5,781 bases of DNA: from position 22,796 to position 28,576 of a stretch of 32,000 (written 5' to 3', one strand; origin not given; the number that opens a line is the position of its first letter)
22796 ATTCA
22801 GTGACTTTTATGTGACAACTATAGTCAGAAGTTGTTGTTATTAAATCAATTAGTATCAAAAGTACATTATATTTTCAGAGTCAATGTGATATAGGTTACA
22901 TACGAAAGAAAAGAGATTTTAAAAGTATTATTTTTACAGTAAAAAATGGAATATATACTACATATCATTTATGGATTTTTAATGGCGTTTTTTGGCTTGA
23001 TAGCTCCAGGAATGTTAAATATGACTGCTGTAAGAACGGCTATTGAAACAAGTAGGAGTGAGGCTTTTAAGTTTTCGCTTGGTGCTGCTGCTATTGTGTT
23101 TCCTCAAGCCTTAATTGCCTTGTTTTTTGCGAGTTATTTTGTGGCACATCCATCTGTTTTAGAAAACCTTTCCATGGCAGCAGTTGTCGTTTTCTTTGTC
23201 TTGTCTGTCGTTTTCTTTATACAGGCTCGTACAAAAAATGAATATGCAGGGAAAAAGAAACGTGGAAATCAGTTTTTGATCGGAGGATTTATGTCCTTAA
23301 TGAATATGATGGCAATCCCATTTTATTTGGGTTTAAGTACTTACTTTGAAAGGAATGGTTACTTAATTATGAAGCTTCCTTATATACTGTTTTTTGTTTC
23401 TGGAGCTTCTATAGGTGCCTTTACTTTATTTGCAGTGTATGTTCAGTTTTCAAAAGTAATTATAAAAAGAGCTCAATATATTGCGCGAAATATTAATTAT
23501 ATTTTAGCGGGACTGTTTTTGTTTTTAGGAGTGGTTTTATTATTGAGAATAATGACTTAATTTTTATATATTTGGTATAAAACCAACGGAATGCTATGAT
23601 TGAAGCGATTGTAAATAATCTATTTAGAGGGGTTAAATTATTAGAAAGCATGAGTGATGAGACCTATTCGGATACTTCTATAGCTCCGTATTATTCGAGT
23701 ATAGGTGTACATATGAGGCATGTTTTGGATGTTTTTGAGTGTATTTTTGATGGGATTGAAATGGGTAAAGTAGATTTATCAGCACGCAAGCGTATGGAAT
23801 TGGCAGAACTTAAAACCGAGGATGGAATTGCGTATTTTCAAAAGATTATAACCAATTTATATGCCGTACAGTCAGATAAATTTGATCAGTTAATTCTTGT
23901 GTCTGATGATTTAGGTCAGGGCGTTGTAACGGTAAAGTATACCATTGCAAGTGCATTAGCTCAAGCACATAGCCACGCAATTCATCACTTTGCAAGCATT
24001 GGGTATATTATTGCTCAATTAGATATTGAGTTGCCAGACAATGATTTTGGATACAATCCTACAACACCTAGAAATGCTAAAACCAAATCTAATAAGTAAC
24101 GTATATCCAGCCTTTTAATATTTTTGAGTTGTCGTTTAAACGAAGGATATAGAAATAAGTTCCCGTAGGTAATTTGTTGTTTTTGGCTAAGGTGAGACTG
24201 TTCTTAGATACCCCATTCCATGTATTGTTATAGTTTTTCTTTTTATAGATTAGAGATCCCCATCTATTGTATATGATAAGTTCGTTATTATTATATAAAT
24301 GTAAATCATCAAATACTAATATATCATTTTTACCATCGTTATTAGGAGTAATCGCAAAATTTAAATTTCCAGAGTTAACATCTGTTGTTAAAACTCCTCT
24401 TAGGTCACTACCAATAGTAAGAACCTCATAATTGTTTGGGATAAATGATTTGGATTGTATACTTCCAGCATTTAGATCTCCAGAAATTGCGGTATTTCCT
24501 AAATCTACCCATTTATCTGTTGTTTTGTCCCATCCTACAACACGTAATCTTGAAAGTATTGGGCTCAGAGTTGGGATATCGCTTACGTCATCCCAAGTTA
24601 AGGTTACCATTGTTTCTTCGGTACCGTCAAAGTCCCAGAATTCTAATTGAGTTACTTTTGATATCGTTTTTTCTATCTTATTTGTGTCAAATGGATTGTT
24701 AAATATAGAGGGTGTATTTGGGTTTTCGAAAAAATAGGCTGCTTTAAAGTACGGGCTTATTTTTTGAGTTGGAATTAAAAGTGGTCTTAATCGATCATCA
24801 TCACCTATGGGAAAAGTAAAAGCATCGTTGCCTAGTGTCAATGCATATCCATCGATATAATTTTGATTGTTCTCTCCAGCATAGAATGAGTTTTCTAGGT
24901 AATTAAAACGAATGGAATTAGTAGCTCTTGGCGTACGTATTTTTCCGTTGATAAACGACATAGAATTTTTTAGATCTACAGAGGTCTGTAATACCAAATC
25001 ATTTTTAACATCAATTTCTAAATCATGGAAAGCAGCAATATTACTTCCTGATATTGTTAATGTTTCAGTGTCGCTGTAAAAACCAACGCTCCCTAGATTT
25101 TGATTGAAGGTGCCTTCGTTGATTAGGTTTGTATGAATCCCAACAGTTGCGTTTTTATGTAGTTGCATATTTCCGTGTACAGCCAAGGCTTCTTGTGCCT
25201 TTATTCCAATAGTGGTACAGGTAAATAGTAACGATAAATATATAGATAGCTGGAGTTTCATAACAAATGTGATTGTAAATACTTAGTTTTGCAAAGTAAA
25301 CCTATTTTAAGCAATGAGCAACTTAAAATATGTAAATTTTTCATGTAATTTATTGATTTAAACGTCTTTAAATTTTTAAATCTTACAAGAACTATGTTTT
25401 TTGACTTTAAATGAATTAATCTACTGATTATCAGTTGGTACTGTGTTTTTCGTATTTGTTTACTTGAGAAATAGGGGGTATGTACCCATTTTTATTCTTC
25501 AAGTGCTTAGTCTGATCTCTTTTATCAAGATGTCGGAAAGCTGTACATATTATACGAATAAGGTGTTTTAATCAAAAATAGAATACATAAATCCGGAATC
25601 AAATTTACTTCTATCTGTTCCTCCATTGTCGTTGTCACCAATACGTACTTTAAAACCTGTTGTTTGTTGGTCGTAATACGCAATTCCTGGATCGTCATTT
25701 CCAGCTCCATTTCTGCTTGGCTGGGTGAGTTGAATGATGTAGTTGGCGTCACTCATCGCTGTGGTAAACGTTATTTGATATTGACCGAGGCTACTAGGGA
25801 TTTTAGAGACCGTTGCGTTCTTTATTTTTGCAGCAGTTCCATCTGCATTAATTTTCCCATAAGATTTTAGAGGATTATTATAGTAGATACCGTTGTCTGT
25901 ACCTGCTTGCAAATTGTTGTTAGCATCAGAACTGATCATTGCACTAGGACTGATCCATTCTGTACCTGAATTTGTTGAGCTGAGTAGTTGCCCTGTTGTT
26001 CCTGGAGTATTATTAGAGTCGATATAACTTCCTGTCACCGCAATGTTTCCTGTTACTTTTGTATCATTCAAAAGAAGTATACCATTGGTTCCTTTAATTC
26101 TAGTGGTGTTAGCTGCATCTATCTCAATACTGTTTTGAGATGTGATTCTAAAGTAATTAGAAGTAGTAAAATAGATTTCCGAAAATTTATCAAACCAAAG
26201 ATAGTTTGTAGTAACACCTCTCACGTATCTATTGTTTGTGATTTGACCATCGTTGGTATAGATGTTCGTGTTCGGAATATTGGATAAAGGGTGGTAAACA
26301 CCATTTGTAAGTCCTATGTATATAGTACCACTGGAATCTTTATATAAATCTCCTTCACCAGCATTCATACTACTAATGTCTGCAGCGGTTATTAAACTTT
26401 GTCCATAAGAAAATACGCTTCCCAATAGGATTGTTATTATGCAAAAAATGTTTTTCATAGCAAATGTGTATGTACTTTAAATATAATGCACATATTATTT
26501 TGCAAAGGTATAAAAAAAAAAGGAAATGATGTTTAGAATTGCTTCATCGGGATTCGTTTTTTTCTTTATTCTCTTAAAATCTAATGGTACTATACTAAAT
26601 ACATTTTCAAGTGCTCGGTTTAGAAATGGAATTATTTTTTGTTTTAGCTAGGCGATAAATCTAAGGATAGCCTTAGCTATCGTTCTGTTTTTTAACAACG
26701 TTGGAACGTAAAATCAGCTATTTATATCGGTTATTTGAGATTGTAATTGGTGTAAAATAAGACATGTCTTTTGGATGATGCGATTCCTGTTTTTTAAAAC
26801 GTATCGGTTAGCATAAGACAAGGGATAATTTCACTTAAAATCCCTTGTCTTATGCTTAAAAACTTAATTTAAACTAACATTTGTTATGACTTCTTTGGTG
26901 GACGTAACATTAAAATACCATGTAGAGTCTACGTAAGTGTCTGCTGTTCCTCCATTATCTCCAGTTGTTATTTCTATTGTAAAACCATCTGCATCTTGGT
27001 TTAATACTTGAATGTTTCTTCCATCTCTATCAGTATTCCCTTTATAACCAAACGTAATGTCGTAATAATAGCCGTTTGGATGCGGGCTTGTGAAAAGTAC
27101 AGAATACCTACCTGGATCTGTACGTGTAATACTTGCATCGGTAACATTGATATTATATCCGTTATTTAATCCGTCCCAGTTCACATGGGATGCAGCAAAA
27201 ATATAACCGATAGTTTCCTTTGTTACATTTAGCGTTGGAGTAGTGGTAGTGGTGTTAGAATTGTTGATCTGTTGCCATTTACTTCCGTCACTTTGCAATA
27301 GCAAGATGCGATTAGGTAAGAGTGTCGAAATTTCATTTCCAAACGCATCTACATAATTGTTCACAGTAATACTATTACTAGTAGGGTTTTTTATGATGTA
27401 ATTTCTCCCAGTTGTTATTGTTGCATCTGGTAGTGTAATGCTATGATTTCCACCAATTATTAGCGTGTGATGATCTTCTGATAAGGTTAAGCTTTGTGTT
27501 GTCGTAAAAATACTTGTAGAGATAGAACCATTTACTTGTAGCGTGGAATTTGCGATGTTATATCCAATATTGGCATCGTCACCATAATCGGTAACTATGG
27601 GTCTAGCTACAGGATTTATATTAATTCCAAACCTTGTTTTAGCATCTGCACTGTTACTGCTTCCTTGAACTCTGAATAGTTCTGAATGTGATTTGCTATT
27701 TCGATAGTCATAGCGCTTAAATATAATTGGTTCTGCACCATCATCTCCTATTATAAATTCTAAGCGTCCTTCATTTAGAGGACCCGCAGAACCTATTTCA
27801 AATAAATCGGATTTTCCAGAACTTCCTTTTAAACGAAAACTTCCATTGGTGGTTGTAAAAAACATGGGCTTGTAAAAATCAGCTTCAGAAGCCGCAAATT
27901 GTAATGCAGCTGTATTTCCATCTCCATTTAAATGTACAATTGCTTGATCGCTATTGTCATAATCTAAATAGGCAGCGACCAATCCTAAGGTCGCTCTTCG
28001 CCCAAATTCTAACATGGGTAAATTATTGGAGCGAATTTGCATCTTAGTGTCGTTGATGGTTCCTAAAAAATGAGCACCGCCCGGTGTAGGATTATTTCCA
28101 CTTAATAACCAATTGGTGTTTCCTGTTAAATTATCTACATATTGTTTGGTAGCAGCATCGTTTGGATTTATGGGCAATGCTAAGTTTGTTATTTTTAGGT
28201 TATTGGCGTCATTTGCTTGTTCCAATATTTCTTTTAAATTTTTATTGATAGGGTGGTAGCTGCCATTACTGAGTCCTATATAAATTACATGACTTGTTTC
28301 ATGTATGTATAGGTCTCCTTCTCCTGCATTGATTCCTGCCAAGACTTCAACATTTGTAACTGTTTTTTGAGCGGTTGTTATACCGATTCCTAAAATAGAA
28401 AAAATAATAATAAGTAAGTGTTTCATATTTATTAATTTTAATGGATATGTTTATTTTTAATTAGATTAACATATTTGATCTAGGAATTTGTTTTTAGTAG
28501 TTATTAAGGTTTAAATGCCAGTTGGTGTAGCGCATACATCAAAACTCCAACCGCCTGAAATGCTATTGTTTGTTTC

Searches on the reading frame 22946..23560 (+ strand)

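Call 32: search_protein_families(library=pfam, max_evalue=1, proteins=[window:22946-23560:+])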
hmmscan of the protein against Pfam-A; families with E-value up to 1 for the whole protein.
window:22946-23560:+ (204 aa): 3 families
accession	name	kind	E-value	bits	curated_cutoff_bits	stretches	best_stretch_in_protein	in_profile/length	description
PF01810.24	LysE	-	1.1e-09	38.4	25.6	1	16-200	2-191/193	LysE type translocator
PF06703.16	SPC25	-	0.032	14.4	24.3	1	38-98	25-81/159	Microsomal signal peptidase 25 kDa subunit (SPC25)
PF24396.1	DUF7541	-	0.066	13.5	28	1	52-123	47-116/120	Family of unknown function (DUF7541)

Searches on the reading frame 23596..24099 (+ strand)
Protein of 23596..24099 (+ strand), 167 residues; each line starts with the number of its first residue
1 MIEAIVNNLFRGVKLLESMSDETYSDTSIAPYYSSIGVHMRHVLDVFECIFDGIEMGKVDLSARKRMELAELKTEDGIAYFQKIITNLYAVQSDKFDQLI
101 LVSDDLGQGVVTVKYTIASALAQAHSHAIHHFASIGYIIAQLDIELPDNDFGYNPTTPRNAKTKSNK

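Call 32: search_protein_families(library=pfam, max_evalue=1, proteins=[window:23596-24099:+])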
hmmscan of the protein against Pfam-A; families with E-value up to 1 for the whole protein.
window:23596-24099:+ (167 aa): 3 families
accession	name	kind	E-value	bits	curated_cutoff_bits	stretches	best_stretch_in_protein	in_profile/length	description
PF05163.17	DinB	-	0.00066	20.1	23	1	14-142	21-145/165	DinB family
PF12867.12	DinB_2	-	0.069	14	24.8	1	14-133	11-126/128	DinB superfamily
PF21659.2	Flavi_E_stem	-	0.076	13.9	27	1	5-55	6-57/95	Flavivirus envelope glycoprotein E, stem/anchor domain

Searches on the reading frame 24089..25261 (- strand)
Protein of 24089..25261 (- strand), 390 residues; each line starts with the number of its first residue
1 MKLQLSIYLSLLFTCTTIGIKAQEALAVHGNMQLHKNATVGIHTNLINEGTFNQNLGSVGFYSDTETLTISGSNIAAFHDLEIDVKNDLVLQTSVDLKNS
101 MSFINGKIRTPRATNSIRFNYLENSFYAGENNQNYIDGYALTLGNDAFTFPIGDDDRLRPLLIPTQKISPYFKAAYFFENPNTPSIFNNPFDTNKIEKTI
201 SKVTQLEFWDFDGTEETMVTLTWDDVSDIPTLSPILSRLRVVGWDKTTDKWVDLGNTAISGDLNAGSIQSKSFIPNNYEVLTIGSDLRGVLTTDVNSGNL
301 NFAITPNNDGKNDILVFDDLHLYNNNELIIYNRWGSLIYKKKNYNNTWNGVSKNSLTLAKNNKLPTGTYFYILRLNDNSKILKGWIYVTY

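Call 32: search_protein_families(library=pfam, max_evalue=1, proteins=[window:24089-25261:-])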
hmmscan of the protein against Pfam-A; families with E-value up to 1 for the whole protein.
window:24089-25261:- (390 aa): 2 families
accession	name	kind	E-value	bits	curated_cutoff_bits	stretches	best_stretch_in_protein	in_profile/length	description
PF13585.12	CHU_C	-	4.5e-26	91.2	27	1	303-388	6-86/86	CHU_C Type IX secretion signal domain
PF13332.12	Fil_haemagg_2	-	0.83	10.2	22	1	18-99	84-162/170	Hemagglutinin repeat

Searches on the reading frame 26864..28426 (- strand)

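Call 32: search_protein_families(library=pfam, max_evalue=1, proteins=[window:26864-28426:-])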
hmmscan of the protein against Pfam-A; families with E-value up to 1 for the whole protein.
window:26864-28426:- (520 aa): 1 family
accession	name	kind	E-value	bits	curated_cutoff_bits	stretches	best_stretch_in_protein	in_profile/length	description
PF03906.20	Phage_T7_tail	-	0.12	12.5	25.2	0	73-100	124-152/157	Phage T7 tail fibre protein, N-terminal domain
